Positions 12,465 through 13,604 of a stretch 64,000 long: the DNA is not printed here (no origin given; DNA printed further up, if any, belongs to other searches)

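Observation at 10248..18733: Nine-gene operon combining a TRAP importer with two LigE/LigF-like GST paralogs, SDR, ALDH, a tandem OsmC-like protein and DUF2218: candidate undescribed glutathione-dependent catabolic pathway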

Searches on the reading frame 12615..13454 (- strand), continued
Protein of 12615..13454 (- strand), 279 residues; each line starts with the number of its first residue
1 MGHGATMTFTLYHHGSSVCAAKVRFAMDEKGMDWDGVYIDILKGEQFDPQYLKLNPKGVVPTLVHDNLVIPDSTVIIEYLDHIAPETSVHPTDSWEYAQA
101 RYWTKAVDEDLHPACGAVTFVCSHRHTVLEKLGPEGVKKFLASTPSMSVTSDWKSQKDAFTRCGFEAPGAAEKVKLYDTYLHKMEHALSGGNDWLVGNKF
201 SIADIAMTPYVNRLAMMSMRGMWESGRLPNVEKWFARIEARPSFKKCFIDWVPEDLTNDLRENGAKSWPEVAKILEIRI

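Call 28: search_protein_families(library=pfam, proteins=[L008:18787-19833:+, L033:12949-15333:-, L001:11621-12103:+, L001:13591-14058:+], max_evalue=0.001)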
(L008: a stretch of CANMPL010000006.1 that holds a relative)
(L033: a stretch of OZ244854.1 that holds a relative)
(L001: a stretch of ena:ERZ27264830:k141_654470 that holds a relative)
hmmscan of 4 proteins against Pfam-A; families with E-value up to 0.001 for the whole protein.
L008:18787-19833:+ (348 aa): 1 family
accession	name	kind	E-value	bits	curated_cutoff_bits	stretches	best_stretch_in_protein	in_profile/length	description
PF16868.10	NMT1_3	-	4.9e-17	62.9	27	1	36-339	11-289/289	NMT1-like family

L033:12949-15333:- (794 aa): 1 family
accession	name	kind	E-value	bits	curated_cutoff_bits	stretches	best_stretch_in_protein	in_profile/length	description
PF06808.19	DctM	-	6.6e-53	180.4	23.8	1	268-684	55-408/413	Tripartite ATP-independent periplasmic transporter, DctM component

L001:11621-12103:+ (160 aa): 2 families
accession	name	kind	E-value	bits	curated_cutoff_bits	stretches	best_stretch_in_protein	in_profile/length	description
PF07883.17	Cupin_2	-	5.2e-11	42.5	27.2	1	49-111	10-70/70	Cupin domain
PF02311.25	AraC_binding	-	0.00017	21.8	21.1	1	48-131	14-96/135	AraC-like ligand binding domain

L001:13591-14058:+ (155 aa): 0 families

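Call 29: search_protein_families(library=ncbifam, proteins=[L001:11621-12103:+], max_evalue=0.001)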
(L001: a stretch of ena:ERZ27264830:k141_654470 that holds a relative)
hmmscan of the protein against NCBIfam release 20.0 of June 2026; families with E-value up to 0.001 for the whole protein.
L001:11621-12103:+ (160 aa): 0 families

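Call 36: list_cluster_members(proteins=[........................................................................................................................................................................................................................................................, P0001])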
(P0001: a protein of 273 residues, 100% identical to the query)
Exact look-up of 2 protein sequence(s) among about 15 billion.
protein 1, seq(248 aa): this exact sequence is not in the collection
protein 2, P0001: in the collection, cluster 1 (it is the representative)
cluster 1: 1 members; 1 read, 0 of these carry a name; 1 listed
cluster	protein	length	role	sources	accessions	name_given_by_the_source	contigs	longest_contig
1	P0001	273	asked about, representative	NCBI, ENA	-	-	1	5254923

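Call 51: search_dna_similar(query=window:12615-13436:-, collection=plasmids, mode=protein, max_evalue=1e-40, max_rows=30)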
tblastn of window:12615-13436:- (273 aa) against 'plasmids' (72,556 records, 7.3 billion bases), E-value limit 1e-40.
No match.

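Call 70: search_protein_families(library=ncbifam, proteins=[L040:1238-2323:+, L040:2328-3464:+, L040:312-1235:+, L034:3079-4050:-, L006:3767-4387:-, L035:22-861:-, L029:18623-19474:+], max_evalue=0.00001)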
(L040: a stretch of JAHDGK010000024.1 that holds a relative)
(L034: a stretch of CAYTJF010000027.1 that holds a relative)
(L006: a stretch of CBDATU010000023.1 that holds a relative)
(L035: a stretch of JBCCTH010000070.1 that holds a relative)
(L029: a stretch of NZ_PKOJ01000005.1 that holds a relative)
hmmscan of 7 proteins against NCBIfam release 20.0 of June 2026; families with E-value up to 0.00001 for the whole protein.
L040:1238-2323:+ (361 aa): 5 families
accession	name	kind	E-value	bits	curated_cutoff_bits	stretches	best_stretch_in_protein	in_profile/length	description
NF052579.1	BetMthstMoxSdmAMthl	equivalog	1.5e-22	80.1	600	1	25-219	16-217/351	4beta-methylsterol monooxygenase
NF041683.1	ant_diox_AndAb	equivalog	3.4e-10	40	150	1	27-106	2-82/100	anthranilate 1,2-dioxygenase ferredoxin subunit AndAb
NF041684.1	ant_diox_AndAc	equivalog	2.8e-08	32.8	750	1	25-108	45-131/418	anthranilate 1,2-dioxygenase large subunit AndAc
NF007422.0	PRK09965.1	equivalog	5.9e-07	29.5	113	1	47-103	23-79/106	bifunctional 3-phenylpropionate/cinnamic acid dioxygenase ferredoxin subunit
TIGR02378.1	nirD_assim_sml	equivalog_domain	8.7e-06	25.8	74.65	0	47-127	23-102/105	nitrite reductase small subunit NirD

L040:2328-3464:+ (378 aa): 8 families
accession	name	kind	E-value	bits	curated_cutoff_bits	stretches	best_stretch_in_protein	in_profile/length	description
NF009133.0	PRK12486.1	equivalog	1.5e-113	379.5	410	1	13-374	4-365/369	dimethylsulfoniopropionate demethylase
NF001567.0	PRK00389.1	subfamily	1.1e-50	172.6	300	1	24-378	6-353/359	glycine cleavage system aminomethyltransferase GcvT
NF053776.1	TmaoDeMthMsil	equivalog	1.4e-43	149.5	1100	1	21-352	385-724/763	trimethylamine N-oxide demethylase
TIGR00528.1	gcvT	equivalog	3.8e-38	131.3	235.85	1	24-362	4-344/362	glycine cleavage system aminomethyltransferase GcvT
NF010093.0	PRK13579.1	equivalog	7.4e-33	113.8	459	1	20-378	8-364/371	glycine cleavage system aminomethyltransferase GcvT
TIGR01372.1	soxA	subfamily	2.3e-21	75.3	1164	1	62-375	655-984/996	sarcosine oxidase subunit alpha family protein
NF047633.1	SyrngDmethDesA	equivalog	1.4e-10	40.3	800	1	74-215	58-210/453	syringate O-demethylase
NF047885.1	VanMgalDeMLigM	equivalog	4.7e-07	29.1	580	0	74-236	57-231/461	vanillate/3-O-methylgallate O-demethylase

L040:312-1235:+ (307 aa): 2 families
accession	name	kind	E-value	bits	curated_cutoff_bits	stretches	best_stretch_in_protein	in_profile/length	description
NF001452.0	PRK00311.1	subfamily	1.6e-84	283.4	272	1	22-285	2-266/267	3-methyl-2-oxobutanoate hydroxymethyltransferase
TIGR00222.1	panB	equivalog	3.2e-77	259.6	207.55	1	24-285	3-263/264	3-methyl-2-oxobutanoate hydroxymethyltransferase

L034:3079-4050:- (323 aa): 9 families
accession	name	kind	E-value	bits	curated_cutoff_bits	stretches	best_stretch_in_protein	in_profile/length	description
TIGR04380.1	myo_inos_iolG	equivalog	2e-28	99.2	355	1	6-236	1-233/330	inositol 2-dehydrogenase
NF040723.1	UDP-GlcNAcDh_Arch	equivalog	4.9e-24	85.4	450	1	7-146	1-138/302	UDP-N-acetylglucosamine 3-dehydrogenase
NF052479.1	LevoglcsnDh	equivalog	8.1e-13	47.8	650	1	58-147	62-152/386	levoglucosan dehydrogenase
NF052679.1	InsChiInosDhIolG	equivalog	1.3e-10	40.9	540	1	7-146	3-145/343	bifunctional inositol 2-dehydrogenase/D-chiro-inositol 1-dehydrogenase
NF008607.0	PRK11579.1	subfamily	1.1e-09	37.8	330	1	6-187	4-184/346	oxidoreductase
NF007574.0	PRK10206.1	equivalog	2.7e-09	36.5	352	1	33-209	30-207/345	oxidoreductase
NF041392.1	XylDh_Gfo6_Halo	equivalog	2e-08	33.5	350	1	22-144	32-158/350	D-xylose 1-dehydrogenase Gfo6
NF058561.1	BT_2158_fam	equivalog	2.8e-08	32.8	750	1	58-144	87-172/487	glycoside 3-dehydrogenase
NF058563.1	BT_2159_fam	equivalog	1.2e-07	31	650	1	7-146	1-140/350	disaccharide 3-dehydrogenase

L006:3767-4387:- (206 aa): 0 families

L035:22-861:- (279 aa): 4 families
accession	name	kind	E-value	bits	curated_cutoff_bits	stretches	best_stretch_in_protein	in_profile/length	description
NF053568.1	3OXCoAcCUPNH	equivalog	2.1e-147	489.6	350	1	3-275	2-273/274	3-oxoadipate:acetyl-CoA acetyltransferase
NF052387.1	Lys_ferment_KCE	equivalog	2e-71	240.6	382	1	6-274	3-267/267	3-keto-5-aminohexanoate cleavage enzyme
NF053538.1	DixhxACActTsKce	equivalog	7.9e-49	166.4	430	2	118-275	146-303/310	3,5-dioxohexanoate:acetyl-CoA acetone transferase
NF052389.1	Lys_KAL_CLE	exception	2e-47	162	725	1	5-276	171-438/440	bifunctional 3-aminobutyryl-CoA ammonia lyase/3-keto-5-aminohexanoate cleavage enzyme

L029:18623-19474:+ (283 aa): 4 families
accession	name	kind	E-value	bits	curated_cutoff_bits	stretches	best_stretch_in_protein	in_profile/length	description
TIGR03466.1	HpnA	hypoth_equivalog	4e-10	39.1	367.65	1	5-107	3-115/327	hopanoid-associated sugar epimerase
NF042423.1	oxyalk_red_Shew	equivalog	5.9e-08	32.2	580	1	5-105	11-118/331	2-alkyl-3-oxoalkanoate reductase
NF042422.1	oxyalk_red_OleD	equivalog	3.8e-07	29.8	580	1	3-106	1-111/329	2-alkyl-3-oxoalkanoate reductase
NF052578.1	StrlDmthSdmBMthl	equivalog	9e-06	25.7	600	0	3-108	1-116/328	sterol demethylase protein SdmB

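Call 86: predict_structure(alignment_id=A3)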
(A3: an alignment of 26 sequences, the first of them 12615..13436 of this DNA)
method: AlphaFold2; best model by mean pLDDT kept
length: 273 residues; sequences in the alignment: 26
mean_pLDDT: 70.8   pTM: 0.72
mean pLDDT of the five models: 70.8, 67.2, 65.1, 63.9, 48.1
residues with pLDDT >= 90: 58; 70-90: 93; 50-70: 65; < 50: 57
segments of 3 or more residues with pLDDT < 50: 117-127, 130-132, 137-145, 212-220, 257-273
pLDDT, mean of each block of 10 residues (from residue 1): 79 88 90 64 69 82 90 94 93 90 77 52 48 47 46 52 66 79 85 92 77 42 71 86 71 50 42 36
secondary structure, 60 per line:
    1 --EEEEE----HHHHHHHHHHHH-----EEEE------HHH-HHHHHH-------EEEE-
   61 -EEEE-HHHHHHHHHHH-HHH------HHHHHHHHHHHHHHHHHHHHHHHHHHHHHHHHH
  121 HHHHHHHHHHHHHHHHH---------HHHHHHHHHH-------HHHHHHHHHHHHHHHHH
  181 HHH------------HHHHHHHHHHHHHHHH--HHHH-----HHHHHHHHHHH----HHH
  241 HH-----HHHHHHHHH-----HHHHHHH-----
elements in order: E3-7 H12-23 E29-32 H43-48 E56-59 E62-65 H67-77 H88-137 H147-156 H164-183 H196-211 H214-217 H223-233 H238-242 H248-256 H262-268

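Call 88: fold_search(model_id=the predicted structure, library=pdb)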
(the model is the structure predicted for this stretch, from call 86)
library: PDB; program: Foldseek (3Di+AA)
matches with E <= 10: 1018; with E <= 0.001: 779
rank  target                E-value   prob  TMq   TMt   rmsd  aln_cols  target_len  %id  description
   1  4xt0                  2.0e-11  1.00  0.63  0.70  10.1       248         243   29  Crystal Structure of Beta-etherase LigF from Sphingobium sp. strain SYK-6 (released 2016-02-03)
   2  5f06_A                4.2e-11  1.00  0.60  0.75   5.9       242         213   24  Crystal structure of glutathione transferase F7 from Populus trichocarpa (released 2016-12-07)
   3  7obo                  9.9e-11  1.00  0.64  0.80   6.4       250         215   22  GSTF1 from Alopecurus myosuroides (released 2022-04-20)
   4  5ey6_A                1.1e-10  1.00  0.58  0.72   6.9       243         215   23  CRYSTAL STRUCTURE OF GLUTATHIONE TRANSFERASE F2 FROM POPULUS TRICHOCARPA (released 2016-12-07)
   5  5ey6_B                1.2e-10  1.00  0.61  0.75   5.2       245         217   20  CRYSTAL STRUCTURE OF GLUTATHIONE TRANSFERASE F2 FROM POPULUS TRICHOCARPA (released 2016-12-07)
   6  3qav                  1.7e-10  1.00  0.58  0.71  10.2       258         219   21  Crystal structure of a glutathione S-transferase from Antarctic clam Laternula elliptica (released 2012-02-01)
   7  6ken_BA               2.3e-10  1.00  0.60  0.73   7.2       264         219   18  Crystal structure of Drosophila melanogaster Noppera-bo, glutathione S-transferase epsilon 14 (DmGSTE14), in glutathi (released 2019-10-02)
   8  6kel_BA               2.7e-10  1.00  0.61  0.74   7.1       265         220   18  Crystal structure of Drosophila melanogaster Noppera-bo, glutathione S-transferase epsilon 14 (DmGSTE14), in apo-form (released 2019-10-02)
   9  3zmk_B                2.7e-10  1.00  0.58  0.69   7.1       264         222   18  Anopheles funestus glutathione-s-transferase epsilon 2 (GSTe2) protein structure from different alelles: A single amin (released 2014-01-22)
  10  5a5k_N                3.1e-10  1.00  0.59  0.77   6.4       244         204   21  AtGSTF2 from Arabidopsis thaliana in complex with camalexin (released 2016-06-29)
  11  6zb6_A                3.1e-10  1.00  0.63  0.76   5.8       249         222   23  Crystal structure of Lolium rigidum GSTF in complex with S-(p-nitrobenzyl) glutathione (released 2020-12-09)
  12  7day_B                3.1e-10  1.00  0.59  0.71   7.3       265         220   18  Crystal structure of Drosophila melanogaster Noppera-bo, glutathione S-transferase epsilon 14 (DmGSTE14), in TDP013-,  (released 2021-02-10)
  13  7dax_B                3.3e-10  1.00  0.61  0.75   7.0       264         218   18  Crystal structure of Drosophila melanogaster Noppera-bo, glutathione S-transferase epsilon 14 (DmGSTE14), in TDP013-bo (released 2021-02-10)
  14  6kel_AA               3.3e-10  1.00  0.61  0.72   7.1       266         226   18  Crystal structure of Drosophila melanogaster Noppera-bo, glutathione S-transferase epsilon 14 (DmGSTE14), in apo-form (released 2019-10-02)
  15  7db1_A                3.5e-10  1.00  0.59  0.71   7.3       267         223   19  Crystal structure of Drosophila melanogaster Noppera-bo, glutathione S-transferase epsilon 14 (DmGSTE14), in dimedone- (released 2021-02-10)
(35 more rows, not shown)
